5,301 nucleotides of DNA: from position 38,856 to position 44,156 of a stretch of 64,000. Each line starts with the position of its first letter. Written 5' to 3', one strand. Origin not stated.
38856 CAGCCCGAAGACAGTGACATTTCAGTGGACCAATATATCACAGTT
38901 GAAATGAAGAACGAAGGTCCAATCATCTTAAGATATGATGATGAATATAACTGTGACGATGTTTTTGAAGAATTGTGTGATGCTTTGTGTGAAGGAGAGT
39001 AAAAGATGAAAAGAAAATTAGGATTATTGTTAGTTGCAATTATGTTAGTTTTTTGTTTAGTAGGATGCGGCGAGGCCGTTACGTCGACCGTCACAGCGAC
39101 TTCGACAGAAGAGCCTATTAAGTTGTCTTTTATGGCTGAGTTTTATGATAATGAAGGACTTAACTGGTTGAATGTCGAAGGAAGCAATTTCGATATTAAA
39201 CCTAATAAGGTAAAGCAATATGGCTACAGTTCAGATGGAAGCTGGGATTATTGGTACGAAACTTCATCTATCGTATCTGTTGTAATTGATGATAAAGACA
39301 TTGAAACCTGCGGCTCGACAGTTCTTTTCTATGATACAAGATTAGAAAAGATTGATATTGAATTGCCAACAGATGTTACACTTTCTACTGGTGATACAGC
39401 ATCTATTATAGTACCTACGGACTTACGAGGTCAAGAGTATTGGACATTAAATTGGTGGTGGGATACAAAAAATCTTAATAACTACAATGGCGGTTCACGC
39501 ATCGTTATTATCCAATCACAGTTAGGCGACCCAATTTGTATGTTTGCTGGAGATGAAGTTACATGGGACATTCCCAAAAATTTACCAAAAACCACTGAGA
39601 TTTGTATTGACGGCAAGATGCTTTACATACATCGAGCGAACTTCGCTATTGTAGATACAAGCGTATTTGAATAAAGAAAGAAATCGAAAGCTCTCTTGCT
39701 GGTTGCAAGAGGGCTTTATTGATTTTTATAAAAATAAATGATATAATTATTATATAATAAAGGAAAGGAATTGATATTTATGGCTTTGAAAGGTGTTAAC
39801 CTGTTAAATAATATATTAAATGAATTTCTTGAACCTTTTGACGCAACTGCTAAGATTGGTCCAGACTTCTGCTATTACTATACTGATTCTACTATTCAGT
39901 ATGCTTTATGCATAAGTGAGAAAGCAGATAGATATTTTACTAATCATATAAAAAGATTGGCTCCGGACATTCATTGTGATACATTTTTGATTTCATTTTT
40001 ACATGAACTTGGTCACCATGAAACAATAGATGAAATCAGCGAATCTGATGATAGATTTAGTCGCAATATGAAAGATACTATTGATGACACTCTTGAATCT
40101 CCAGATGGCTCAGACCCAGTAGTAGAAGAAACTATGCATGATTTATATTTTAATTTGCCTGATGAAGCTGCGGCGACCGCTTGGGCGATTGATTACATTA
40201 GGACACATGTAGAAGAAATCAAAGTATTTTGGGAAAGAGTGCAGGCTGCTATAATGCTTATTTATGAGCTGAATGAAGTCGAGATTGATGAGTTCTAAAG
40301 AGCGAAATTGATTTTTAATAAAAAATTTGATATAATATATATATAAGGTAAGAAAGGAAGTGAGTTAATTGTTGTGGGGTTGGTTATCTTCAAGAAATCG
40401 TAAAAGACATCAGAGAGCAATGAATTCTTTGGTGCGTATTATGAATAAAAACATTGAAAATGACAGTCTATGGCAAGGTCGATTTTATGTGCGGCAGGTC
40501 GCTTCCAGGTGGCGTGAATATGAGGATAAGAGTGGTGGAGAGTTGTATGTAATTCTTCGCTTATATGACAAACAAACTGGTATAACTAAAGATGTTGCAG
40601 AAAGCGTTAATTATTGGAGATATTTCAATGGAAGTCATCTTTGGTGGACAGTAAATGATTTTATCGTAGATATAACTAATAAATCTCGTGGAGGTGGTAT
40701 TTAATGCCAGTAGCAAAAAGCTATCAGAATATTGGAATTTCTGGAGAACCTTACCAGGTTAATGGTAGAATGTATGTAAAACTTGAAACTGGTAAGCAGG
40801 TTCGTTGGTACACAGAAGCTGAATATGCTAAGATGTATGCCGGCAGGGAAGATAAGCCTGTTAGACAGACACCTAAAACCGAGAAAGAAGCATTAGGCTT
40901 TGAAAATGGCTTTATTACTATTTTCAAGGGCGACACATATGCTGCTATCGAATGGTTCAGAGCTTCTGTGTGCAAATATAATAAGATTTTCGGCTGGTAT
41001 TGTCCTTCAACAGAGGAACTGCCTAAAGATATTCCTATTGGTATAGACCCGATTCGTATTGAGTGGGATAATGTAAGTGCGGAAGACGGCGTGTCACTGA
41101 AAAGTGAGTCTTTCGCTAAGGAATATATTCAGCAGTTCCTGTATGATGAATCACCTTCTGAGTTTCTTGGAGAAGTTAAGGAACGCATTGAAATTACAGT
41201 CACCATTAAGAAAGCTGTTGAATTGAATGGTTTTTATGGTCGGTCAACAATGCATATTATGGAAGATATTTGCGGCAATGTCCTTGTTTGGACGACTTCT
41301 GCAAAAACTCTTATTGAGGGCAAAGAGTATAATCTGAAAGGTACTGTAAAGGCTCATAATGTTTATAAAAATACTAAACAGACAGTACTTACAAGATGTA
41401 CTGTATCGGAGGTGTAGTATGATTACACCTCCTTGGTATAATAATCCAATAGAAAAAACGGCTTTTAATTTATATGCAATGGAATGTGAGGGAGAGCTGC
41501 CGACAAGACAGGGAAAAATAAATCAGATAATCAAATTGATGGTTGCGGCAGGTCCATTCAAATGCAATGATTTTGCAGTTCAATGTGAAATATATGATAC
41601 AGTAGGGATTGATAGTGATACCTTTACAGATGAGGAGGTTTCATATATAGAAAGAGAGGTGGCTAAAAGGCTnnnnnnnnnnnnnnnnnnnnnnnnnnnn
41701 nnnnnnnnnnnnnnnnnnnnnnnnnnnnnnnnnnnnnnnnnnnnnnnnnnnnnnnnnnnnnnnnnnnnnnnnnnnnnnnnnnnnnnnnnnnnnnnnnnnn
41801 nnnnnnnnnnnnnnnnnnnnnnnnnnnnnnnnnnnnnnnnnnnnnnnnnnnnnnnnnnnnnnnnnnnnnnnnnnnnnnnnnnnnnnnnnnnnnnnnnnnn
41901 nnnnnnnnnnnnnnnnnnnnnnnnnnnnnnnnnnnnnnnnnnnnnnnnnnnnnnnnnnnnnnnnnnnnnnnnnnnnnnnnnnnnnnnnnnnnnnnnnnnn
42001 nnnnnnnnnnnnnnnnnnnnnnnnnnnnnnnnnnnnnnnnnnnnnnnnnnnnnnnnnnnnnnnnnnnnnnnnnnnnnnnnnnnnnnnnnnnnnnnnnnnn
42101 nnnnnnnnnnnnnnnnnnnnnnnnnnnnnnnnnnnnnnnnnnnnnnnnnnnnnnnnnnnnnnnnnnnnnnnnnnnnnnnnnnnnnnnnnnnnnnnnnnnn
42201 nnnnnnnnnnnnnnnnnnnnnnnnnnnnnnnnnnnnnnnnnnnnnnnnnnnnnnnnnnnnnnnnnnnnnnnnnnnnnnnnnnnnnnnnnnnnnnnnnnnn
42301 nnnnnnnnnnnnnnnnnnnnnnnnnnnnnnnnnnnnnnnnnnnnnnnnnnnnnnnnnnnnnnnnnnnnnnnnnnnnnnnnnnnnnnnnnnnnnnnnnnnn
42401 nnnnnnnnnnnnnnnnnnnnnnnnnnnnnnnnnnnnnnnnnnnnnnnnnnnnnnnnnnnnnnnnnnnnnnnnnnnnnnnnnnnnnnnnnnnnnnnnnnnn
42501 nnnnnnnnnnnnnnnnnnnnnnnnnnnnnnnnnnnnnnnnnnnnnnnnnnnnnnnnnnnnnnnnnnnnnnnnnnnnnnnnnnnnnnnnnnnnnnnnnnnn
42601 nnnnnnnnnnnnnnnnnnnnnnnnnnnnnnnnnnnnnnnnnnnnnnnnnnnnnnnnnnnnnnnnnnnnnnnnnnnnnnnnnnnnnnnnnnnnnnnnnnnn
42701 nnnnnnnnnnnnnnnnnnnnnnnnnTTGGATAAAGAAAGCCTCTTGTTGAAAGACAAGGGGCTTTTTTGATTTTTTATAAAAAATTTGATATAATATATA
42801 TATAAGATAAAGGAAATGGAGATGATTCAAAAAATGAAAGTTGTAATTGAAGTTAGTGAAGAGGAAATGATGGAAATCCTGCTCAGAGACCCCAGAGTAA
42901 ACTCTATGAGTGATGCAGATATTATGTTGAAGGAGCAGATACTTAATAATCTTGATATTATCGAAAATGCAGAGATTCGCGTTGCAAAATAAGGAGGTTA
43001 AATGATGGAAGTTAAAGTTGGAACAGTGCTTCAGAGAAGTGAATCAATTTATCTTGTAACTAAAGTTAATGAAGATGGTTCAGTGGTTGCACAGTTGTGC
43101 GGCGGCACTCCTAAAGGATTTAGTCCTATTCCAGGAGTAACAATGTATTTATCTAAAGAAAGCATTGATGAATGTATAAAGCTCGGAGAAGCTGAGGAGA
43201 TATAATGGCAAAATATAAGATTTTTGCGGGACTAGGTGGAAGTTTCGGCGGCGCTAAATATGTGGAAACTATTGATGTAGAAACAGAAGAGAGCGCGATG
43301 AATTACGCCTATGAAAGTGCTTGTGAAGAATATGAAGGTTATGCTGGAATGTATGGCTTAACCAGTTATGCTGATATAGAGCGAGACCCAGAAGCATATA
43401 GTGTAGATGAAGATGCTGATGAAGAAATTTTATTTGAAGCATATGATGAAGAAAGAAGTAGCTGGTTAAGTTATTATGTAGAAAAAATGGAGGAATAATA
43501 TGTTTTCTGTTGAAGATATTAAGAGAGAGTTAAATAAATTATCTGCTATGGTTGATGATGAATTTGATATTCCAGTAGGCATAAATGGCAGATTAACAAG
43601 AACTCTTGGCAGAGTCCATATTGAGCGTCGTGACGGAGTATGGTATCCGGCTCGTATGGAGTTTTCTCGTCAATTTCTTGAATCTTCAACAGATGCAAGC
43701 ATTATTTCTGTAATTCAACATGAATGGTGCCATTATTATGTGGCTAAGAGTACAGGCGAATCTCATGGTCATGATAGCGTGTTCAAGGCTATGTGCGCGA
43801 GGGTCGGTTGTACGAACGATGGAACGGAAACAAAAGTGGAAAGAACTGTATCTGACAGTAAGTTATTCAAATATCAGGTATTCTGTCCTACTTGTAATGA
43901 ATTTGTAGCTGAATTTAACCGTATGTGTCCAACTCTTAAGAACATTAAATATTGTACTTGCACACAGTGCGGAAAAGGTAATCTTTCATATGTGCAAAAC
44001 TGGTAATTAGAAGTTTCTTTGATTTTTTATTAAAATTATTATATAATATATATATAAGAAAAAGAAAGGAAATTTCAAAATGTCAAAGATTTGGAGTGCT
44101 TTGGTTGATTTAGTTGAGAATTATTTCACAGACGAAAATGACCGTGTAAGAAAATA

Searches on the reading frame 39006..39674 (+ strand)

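Call 66: search_protein_families(library=pfam, max_evalue=0.001, proteins=[window:39006-39674:+])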
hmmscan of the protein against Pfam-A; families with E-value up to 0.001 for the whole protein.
window:39006-39674:+ (222 aa): 1 family
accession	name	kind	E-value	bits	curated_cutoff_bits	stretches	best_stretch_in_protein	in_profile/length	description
PF16475.10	DUF5052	-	5.3e-40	137.6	29.4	1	4-220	2-198/199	Domain of unknown function (DUF5052)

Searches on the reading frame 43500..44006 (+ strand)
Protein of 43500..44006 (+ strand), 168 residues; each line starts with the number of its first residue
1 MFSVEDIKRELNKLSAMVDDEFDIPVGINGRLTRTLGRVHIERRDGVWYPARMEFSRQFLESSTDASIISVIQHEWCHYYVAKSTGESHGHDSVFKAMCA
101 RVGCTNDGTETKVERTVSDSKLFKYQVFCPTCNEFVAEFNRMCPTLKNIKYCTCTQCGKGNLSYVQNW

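Call 66: search_protein_families(library=pfam, max_evalue=0.001, proteins=[window:43500-44006:+])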
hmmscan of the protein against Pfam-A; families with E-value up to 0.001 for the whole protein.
window:43500-44006:+ (168 aa): 1 family
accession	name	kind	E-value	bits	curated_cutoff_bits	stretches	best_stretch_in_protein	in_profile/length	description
PF10263.15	SprT-like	-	5.7e-14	52.3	25.6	1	16-113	10-106/108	SprT-like family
